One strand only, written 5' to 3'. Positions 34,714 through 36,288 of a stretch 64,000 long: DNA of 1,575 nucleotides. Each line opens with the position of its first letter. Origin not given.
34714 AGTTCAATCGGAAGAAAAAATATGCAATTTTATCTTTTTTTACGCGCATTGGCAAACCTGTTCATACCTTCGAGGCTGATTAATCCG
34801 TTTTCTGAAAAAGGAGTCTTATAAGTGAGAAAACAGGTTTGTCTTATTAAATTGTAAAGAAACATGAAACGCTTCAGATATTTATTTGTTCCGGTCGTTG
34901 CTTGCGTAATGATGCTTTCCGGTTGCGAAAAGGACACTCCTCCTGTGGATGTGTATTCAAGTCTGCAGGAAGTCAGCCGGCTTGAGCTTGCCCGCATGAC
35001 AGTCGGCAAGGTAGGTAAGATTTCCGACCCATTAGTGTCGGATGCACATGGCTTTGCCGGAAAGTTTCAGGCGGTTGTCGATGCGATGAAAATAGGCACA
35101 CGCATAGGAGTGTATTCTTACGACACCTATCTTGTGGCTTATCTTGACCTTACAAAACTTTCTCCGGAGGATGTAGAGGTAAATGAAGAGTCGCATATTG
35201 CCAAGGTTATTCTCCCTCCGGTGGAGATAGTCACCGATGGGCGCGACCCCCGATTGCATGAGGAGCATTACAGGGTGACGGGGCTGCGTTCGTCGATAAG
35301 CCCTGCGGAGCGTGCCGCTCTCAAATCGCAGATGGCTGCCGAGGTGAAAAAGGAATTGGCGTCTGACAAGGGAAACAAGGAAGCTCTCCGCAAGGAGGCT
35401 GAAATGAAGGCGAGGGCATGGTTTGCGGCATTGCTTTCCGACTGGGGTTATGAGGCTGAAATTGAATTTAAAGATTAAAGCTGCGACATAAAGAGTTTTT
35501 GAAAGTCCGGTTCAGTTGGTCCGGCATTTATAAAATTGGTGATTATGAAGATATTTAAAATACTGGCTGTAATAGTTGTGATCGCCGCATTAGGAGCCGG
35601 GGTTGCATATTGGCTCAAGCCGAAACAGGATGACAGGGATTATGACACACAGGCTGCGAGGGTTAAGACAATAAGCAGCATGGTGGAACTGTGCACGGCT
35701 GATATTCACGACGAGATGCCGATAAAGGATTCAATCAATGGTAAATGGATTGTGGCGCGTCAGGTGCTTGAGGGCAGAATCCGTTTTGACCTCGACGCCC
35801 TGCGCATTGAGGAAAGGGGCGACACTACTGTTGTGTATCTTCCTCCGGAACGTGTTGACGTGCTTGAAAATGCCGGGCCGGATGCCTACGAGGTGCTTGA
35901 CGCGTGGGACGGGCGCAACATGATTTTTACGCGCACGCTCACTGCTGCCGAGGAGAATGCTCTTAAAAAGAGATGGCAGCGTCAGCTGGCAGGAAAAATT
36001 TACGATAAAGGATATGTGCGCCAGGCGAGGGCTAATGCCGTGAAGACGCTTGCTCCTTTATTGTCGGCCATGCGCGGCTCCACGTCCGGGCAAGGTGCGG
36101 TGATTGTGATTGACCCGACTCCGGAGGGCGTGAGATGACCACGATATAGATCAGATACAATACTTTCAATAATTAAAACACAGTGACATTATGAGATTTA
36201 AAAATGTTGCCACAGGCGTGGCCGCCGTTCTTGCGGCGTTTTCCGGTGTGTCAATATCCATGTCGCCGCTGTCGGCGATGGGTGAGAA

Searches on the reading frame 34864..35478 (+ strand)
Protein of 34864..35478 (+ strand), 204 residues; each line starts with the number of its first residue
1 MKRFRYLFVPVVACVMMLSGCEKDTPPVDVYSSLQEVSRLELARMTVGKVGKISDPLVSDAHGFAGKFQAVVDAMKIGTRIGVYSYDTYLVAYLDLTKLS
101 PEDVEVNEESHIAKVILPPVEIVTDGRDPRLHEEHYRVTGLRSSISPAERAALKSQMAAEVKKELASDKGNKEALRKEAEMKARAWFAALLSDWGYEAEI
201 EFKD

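Call 8: search_protein_families(library=pfam, proteins=[window:34864-35478:+])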
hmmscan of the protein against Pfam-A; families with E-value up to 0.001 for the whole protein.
window:34864-35478:+ (204 aa): 1 family
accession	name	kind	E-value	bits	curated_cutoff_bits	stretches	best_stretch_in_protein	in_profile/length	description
PF14014.11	DUF4230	-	4.5e-18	66.2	27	1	33-199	2-145/148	Protein of unknown function (DUF4230)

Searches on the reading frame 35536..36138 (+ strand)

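Call 8: search_protein_families(library=pfam, proteins=[window:35536-36138:+])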
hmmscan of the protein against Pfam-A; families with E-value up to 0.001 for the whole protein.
window:35536-36138:+ (200 aa): 1 family
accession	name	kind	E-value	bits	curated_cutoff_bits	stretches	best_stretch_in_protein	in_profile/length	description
PF14014.11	DUF4230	-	1.7e-06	28.7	27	1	85-180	49-142/148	Protein of unknown function (DUF4230)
